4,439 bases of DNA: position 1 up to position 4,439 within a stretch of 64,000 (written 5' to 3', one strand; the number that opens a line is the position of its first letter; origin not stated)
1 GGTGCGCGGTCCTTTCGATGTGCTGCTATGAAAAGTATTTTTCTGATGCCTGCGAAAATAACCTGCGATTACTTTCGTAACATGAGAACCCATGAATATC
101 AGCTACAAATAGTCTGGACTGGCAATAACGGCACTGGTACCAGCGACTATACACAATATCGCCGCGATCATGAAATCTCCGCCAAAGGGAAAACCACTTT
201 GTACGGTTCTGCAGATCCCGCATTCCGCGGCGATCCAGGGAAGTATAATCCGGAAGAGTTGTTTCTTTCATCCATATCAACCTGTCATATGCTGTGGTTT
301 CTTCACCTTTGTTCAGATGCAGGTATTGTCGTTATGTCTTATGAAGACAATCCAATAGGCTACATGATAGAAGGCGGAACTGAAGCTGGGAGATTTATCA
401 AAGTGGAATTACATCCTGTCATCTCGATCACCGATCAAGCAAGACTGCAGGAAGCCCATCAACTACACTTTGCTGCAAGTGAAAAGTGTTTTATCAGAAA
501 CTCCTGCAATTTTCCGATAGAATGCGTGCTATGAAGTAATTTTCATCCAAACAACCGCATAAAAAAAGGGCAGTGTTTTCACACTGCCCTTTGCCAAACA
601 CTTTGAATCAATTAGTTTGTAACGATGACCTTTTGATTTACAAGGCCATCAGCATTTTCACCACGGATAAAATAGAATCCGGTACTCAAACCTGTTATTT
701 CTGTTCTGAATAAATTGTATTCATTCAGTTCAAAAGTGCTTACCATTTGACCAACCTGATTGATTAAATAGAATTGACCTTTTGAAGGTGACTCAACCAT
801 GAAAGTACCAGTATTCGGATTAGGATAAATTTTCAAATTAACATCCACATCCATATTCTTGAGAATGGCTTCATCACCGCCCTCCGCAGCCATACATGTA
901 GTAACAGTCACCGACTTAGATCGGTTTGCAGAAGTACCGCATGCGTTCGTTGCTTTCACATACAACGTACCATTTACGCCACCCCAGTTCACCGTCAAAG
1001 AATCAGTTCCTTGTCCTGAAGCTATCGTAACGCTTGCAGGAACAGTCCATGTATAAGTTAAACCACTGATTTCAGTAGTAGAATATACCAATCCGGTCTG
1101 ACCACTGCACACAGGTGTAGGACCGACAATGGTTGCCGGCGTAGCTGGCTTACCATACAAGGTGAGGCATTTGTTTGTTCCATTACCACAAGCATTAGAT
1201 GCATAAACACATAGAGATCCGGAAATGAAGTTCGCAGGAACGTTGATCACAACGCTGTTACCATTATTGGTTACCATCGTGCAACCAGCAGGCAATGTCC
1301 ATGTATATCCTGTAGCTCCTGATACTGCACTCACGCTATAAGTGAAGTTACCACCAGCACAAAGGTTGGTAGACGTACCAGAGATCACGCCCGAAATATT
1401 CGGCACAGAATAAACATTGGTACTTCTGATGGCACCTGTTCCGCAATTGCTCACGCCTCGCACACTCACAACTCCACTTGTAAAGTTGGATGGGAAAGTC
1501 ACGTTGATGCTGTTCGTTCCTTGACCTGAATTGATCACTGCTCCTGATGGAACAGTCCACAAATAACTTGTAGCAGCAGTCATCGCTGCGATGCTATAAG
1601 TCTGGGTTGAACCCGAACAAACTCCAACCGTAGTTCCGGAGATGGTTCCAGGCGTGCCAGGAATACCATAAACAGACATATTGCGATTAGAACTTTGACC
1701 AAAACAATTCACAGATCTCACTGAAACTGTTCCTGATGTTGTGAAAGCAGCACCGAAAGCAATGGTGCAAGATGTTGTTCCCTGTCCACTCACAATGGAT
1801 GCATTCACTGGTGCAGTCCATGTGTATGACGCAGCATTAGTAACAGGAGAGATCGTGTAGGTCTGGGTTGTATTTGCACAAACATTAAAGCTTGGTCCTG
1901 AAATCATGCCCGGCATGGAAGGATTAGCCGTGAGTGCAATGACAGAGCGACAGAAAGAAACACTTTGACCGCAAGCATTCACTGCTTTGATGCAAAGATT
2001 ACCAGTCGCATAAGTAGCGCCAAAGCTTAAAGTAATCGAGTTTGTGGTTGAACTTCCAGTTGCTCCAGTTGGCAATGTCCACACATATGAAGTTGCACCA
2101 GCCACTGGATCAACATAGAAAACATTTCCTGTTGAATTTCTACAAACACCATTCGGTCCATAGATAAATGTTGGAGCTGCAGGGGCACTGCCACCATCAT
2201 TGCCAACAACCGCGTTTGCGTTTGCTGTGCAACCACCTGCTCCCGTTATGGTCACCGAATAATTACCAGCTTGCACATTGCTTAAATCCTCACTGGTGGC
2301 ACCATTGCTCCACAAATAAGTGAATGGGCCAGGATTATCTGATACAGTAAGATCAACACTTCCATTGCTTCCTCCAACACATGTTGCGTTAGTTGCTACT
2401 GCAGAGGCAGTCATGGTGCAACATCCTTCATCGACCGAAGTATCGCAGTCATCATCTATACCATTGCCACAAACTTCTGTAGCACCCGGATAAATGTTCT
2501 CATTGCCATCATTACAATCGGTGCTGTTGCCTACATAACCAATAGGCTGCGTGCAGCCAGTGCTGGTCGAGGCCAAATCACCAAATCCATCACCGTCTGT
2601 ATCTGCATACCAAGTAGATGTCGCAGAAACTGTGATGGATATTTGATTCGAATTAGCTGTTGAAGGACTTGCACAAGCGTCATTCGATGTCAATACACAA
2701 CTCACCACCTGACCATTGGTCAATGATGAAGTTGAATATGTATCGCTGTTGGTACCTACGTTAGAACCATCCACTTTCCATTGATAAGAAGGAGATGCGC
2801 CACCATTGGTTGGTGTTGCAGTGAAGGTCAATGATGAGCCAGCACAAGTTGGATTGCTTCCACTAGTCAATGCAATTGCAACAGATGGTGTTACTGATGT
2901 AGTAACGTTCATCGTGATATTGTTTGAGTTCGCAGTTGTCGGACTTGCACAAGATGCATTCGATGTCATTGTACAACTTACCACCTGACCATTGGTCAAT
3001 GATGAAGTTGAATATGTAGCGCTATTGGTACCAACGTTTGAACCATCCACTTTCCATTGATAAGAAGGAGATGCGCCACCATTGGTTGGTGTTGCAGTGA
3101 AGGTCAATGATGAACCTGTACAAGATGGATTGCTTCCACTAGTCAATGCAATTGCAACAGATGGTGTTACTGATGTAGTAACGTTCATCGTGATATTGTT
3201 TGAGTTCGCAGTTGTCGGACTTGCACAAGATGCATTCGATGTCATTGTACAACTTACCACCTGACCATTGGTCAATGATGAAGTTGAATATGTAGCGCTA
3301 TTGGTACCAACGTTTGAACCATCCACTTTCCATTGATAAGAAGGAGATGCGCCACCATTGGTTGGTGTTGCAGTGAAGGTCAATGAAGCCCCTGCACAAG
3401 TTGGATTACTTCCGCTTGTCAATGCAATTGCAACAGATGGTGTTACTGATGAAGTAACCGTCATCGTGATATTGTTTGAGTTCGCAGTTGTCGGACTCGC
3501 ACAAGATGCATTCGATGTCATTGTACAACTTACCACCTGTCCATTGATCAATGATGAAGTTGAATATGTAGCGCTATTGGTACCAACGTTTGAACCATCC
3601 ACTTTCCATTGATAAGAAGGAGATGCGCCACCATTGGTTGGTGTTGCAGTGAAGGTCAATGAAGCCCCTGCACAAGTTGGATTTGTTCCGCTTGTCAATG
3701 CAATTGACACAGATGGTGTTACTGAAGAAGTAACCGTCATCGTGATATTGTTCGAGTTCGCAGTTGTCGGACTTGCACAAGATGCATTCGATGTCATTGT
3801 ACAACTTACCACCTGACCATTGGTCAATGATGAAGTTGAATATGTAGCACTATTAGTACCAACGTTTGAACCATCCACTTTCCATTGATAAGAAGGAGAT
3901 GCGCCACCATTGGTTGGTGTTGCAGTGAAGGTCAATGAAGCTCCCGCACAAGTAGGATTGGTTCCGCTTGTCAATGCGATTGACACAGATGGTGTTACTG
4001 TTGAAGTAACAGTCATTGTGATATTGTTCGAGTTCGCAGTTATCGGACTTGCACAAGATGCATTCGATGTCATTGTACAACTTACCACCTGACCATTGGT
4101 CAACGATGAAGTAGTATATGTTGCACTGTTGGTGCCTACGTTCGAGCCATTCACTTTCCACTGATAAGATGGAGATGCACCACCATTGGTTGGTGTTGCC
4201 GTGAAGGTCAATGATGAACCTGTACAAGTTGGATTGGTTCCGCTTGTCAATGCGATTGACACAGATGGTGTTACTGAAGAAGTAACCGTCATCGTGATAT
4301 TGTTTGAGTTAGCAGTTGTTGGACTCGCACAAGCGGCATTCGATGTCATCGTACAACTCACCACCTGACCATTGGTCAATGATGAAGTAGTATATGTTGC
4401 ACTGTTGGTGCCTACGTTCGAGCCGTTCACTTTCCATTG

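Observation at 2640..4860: About 8 copies of a 276-bp unit at ~97-99% nucleotide identity inside the adhesin gene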

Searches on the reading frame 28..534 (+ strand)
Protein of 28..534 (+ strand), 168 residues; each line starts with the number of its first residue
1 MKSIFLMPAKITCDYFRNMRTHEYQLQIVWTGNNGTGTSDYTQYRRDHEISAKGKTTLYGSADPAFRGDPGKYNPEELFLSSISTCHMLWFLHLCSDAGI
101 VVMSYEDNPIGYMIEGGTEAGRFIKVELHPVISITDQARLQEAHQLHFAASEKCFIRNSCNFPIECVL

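Call 42: search_protein_families(library=pfam, proteins=[window:28-534:+], max_evalue=0.001)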
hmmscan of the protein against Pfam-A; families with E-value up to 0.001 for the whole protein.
window:28-534:+ (168 aa): 1 family
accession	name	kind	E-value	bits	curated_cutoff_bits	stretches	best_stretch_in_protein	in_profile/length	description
PF02566.24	OsmC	-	2.1e-10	41.3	27.5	1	68-164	1-95/100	OsmC-like protein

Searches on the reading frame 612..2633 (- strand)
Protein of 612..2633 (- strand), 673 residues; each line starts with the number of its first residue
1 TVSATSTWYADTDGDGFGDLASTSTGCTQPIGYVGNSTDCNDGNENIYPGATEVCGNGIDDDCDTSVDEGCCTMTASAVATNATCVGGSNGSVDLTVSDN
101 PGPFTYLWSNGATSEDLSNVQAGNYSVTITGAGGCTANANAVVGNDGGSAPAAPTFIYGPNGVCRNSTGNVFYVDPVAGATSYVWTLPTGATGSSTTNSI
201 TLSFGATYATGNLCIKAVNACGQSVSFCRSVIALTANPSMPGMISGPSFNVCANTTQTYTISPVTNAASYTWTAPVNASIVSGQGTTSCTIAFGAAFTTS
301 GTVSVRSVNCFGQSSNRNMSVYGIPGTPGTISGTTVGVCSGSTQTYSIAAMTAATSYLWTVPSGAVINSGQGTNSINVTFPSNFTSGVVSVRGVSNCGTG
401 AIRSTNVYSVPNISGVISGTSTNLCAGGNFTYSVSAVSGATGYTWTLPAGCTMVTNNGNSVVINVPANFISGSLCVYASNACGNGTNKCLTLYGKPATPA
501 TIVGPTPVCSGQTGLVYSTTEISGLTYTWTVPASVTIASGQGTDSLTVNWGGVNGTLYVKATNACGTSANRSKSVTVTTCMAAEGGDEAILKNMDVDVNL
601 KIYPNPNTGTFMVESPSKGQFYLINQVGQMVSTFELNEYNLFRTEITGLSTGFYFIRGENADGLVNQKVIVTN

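Call 41: find_homologous_proteins(query=window:612-2633:-, max_evalue=1e-20)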
Query window:612-2633:- (673 aa): 1330 proteins with E <= 1e-20 among 8000 candidates; the best 120 are listed.
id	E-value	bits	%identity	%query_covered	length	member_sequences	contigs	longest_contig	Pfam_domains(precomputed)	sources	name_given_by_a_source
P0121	6.7e-242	823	52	99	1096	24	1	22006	PF19408.6,PF11617.14,PF18962.8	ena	-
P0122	1.5e-234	799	55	99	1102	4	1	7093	PF19408.6,PF16561.12,PF03935.23,PF11617.14,PF18962.8,PF00722.29,PF26113.1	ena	-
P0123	1.3e-233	796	56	99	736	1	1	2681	PF19408.6,PF11617.14,PF18962.8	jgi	-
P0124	3.8e-227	774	83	64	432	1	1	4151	PF19408.6,PF18962.8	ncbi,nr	ncbi:MAG: T9SS type A sorting domain-containing protein, partial [Flavobacteriales bacterium]|nr:T9S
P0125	5.5e-222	757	53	100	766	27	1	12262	PF19408.6,PF11617.14,PF18962.8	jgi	jgi:hypothetical protein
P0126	7.1e-221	754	54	85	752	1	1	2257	PF19408.6,PF11617.14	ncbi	ncbi:MAG: MopE-related protein, partial [Flavobacteriales bacterium]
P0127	1.0e-217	743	52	99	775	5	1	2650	PF19408.6,PF11617.14,PF18962.8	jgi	jgi:hypothetical protein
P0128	2.4e-215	735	61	10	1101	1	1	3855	PF00059.28,PF11617.14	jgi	-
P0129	1.2e-214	733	54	99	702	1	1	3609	PF19408.6,PF11617.14,PF18962.8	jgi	jgi:hypothetical protein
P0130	2.3e-212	725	46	85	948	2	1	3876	PF19408.6,PF11617.14,PF18962.8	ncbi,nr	ncbi:MAG TPA: MopE-related protein, partial [Catalimonadaceae bacterium]|nr:MopE-related protein [Ca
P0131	2.0e-207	709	55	97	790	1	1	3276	PF19408.6,PF11617.14,PF18962.8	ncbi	ncbi:MAG: T9SS type A sorting domain-containing protein, partial [Flavobacteriales bacterium]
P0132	6.8e-204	697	53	99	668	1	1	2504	PF19408.6,PF13573.13,PF11617.14,PF18962.8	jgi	jgi:hypothetical protein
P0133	1.4e-203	696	53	94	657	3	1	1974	PF19408.6,PF13573.13,PF11617.14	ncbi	ncbi:MAG: MopE-related protein, partial [Flavobacteriales bacterium]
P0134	2.6e-202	692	53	100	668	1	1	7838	PF19408.6,PF11617.14,PF18962.8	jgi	jgi:hypothetical protein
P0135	1.1e-200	687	50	99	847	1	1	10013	PF19408.6,PF13573.13,PF11617.14,PF18962.8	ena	-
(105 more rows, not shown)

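Call 43: find_encoding_contigs(protein=P0124, flank=5000, max_places=3)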
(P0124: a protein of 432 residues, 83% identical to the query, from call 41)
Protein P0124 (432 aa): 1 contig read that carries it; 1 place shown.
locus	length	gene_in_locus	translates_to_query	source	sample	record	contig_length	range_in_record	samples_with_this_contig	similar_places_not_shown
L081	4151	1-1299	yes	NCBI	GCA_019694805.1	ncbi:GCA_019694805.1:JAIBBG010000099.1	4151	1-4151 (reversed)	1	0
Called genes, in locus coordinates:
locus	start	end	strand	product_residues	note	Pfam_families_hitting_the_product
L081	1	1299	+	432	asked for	PF19408:PKD_6, PF18962:Por_Secre_tail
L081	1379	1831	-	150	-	PF02566:OsmC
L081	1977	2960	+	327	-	PF00534:Glycos_transf_1, PF13692:Glyco_trans_1_4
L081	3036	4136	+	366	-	PF01571:GCV_T, PF08669:GCV_T_C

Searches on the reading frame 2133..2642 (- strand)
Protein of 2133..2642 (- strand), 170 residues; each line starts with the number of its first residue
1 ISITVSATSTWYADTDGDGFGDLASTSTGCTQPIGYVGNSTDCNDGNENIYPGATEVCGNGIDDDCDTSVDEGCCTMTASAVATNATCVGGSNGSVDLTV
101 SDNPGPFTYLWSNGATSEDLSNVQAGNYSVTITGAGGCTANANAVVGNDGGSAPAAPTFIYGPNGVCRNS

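Call 9: search_protein_families(library=pfam, proteins=[window:2133-2642:-], max_evalue=1)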
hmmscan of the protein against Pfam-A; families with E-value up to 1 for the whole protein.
seq(170 aa): 2 families
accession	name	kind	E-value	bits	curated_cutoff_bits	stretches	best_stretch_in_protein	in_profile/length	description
PF13573.12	SprB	-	2.1e-11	43.7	28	1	81-116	2-37/37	SprB repeat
PF11617.13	Cu-binding_MopE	-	3.7e-11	43.5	27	1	42-72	1-30/30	Putative metal-binding motif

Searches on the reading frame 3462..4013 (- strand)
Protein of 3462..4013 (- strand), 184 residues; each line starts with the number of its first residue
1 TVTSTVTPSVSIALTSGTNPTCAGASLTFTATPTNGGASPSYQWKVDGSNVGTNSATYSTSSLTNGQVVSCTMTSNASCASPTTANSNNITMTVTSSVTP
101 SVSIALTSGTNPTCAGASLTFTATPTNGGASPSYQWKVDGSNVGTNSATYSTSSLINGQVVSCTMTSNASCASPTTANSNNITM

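Call 19: search_solved_structures(query=window:3462-4013:-, max_evalue=10, show_alignments=2)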
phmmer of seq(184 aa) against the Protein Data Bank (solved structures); distinct sequences matched with E-value up to 10: 1.
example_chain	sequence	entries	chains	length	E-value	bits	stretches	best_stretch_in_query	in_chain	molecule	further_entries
5lxk_A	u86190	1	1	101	0.44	13.7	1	22-85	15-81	Decoration protein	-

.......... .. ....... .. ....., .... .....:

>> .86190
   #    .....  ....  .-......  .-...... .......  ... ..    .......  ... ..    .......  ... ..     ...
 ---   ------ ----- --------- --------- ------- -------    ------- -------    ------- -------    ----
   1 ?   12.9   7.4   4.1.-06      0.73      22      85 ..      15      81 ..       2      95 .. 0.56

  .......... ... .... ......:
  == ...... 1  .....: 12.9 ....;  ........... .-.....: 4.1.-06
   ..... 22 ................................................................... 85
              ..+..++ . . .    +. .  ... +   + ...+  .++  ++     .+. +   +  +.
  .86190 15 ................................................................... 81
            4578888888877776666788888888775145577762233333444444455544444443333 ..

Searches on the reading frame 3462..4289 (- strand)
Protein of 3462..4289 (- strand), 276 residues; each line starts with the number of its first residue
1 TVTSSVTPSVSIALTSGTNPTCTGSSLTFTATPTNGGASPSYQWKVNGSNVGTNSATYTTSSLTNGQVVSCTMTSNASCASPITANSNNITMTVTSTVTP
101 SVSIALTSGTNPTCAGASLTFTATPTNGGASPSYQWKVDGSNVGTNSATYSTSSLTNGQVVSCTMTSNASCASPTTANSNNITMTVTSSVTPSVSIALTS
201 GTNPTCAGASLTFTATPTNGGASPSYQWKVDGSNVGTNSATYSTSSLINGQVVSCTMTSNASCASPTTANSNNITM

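Call 31: predict_structure(alignment_id=A3)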
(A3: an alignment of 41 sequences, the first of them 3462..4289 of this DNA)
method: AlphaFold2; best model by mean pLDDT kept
length: 276 residues; sequences in the alignment: 41
mean_pLDDT: 94.7   pTM: 0.73
mean pLDDT of the five models: 94.7, 94.4, 94.1, 93.6, 93.5
residues with pLDDT >= 90: 253; 70-90: 20; 50-70: 3; < 50: 0
segments of 3 or more residues with pLDDT < 50: none
pLDDT, mean of each block of 10 residues (from residue 1): 81 96 96 95 97 93 97 95 96 96 97 94 97 97 93 96 97 97 95 96 89 96 95 91 93 96 93 95
secondary structure, 60 per line:
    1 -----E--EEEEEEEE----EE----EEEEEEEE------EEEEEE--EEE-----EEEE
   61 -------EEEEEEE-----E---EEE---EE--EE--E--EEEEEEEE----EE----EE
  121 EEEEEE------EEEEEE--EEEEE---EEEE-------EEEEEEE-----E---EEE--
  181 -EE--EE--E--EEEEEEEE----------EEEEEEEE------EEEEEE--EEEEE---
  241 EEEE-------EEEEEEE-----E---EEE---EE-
elements in order: E9-16 E27-34 E41-46 E49-51 E57-60 E68-74 E84-86 E101-108 E119-126 E133-138 E141-145 E149-152 E160-166 E176-178 E193-200 E211-218 E225-230 E233-237 E241-244 E252-258 E268-270

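Call 35: fold_search(model_id=the predicted structure, library=pdb)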
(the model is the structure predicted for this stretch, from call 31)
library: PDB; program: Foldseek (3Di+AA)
matches with E <= 10: 1944; with E <= 0.001: 215
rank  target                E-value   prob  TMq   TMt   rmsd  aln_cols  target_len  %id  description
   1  9flu_A                1.2e-08  1.00  0.43  0.37   8.2       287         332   18  CryoEM structure of the fragment-1 (3402-3733) in the grappling hook protein A (GhpA) in the bacterium Aureispira sp.  (released 2024-10-16)
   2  9flw_A                1.6e-08  1.00  0.42  0.28   7.8       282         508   18  CryoEM structure of the fragment-6 (3571-4078) in the grappling hook protein A (GhpA) in the bacterium Aureispira sp.  (released 2024-10-16)
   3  9fls_A                1.9e-08  1.00  0.37  0.31  17.5       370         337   15  CryoEM structure of the fragment-3 (2061-2397) in the grappling hook protein A (GhpA) in the bacterium Aureispira sp.  (released 2024-10-16)
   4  9fly_A                2.5e-08  1.00  0.39  0.15  18.5       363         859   15  CryoEM structure of the base (4151-5009) in the grappling hook protein A (GhpA) in the bacterium Aureispira sp. CCB-QB (released 2024-10-16)
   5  9g8b_A                3.1e-08  1.00  0.38  0.33   8.9       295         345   18  CryoEM structure of the fragment-2 (2892-3236) in the grappling hook protein A (GhpA) in the bacterium Aureispira sp.  (released 2024-10-16)
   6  9flx_A                4.7e-08  1.00  0.36  0.31   9.4       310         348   17  CryoEM structure of the fragment-4 (4074-4421) in the grappling hook protein A (GhpA) in the bacterium Aureispira sp.  (released 2024-10-16)
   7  3rjd_A                5.9e-08  1.00  0.27  0.29  25.0       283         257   13  Crystal structure of Fc RI and its implication to high affinity immunoglobulin G binding (released 2011-09-21)
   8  4w4o_C                6.2e-08  1.00  0.31  0.32  25.3       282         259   15  High-resolution crystal structure of Fc bound to its human receptor Fc-gamma-RI (released 2015-04-29)
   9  8din_C                7.2e-08  1.00  0.28  0.29  25.2       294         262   14  The complex structure between human IgG1 Fc and its high affinity receptor FcgRI H174R variant (released 2023-05-10)
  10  8grx_B                1.4e-07  1.00  0.24  0.18  21.8       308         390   13  APOE4 receptor in complex with APOE4 NTD (released 2023-07-05)
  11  6grs_B                1.7e-07  1.00  0.29  0.15  22.2       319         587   13  Paired immunoglobulin-like receptor B (PirB) or Leukocyte immunoglobulin-like receptor subfamily B member 3 (LILRB3) f (released 2019-02-06)
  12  4zne_A                3.3e-07  1.00  0.30  0.32  22.5       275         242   12  IgG1 Fc-FcgammaRI ecd complex (released 2015-11-11)
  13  4yfd_A                3.3e-07  1.00  0.26  0.18  14.0       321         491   13  Crystal structure PTP delta Ig1-Fn2 in complex with IL-1RAcP (released 2015-05-06)
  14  8yot_B                4.3e-07  1.00  0.24  0.18  24.8       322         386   12  Nanobody in complex with LILRB3 (released 2025-06-18)
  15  4yfg_A                5.2e-07  1.00  0.32  0.21  10.2       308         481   16  Crystal structure of PTP delta meA3/meB minus variant Ig1-Fn1 (released 2015-05-06)
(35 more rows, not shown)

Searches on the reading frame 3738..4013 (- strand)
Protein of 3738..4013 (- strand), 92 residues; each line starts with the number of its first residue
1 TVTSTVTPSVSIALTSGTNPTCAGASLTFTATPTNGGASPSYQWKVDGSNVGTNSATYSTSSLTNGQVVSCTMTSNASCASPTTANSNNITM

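Call 64: search_protein_representatives(alignment_id=A5)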
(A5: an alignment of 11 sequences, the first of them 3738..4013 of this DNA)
Query: 11 sequences, 92 profile positions. Proteins with E-value up to 0.001 (for the whole library): 11035; up to 1e-10: 7638; up to 1e-30: 2963. The best 150 are listed.
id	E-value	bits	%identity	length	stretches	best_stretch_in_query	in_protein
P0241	0.0e+00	2962.2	-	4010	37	1-92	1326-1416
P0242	0.0e+00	2280.7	-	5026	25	2-91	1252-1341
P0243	0.0e+00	2089.6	-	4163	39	6-92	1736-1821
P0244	0.0e+00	2045.2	-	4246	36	2-92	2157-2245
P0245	0.0e+00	1956.3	-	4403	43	9-91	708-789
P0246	0.0e+00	1925.1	-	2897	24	3-92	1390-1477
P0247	0.0e+00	1891.2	-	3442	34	8-92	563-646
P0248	0.0e+00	1681.8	-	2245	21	9-92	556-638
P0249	0.0e+00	1641.7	-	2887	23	10-92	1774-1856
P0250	0.0e+00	1615.8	-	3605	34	4-92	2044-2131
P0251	0.0e+00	1609.5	-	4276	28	5-91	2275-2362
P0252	0.0e+00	1508.4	-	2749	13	2-92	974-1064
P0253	0.0e+00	1495.7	-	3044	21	2-90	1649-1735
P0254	0.0e+00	1483.3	-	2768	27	5-92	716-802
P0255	0.0e+00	1404.5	-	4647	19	2-92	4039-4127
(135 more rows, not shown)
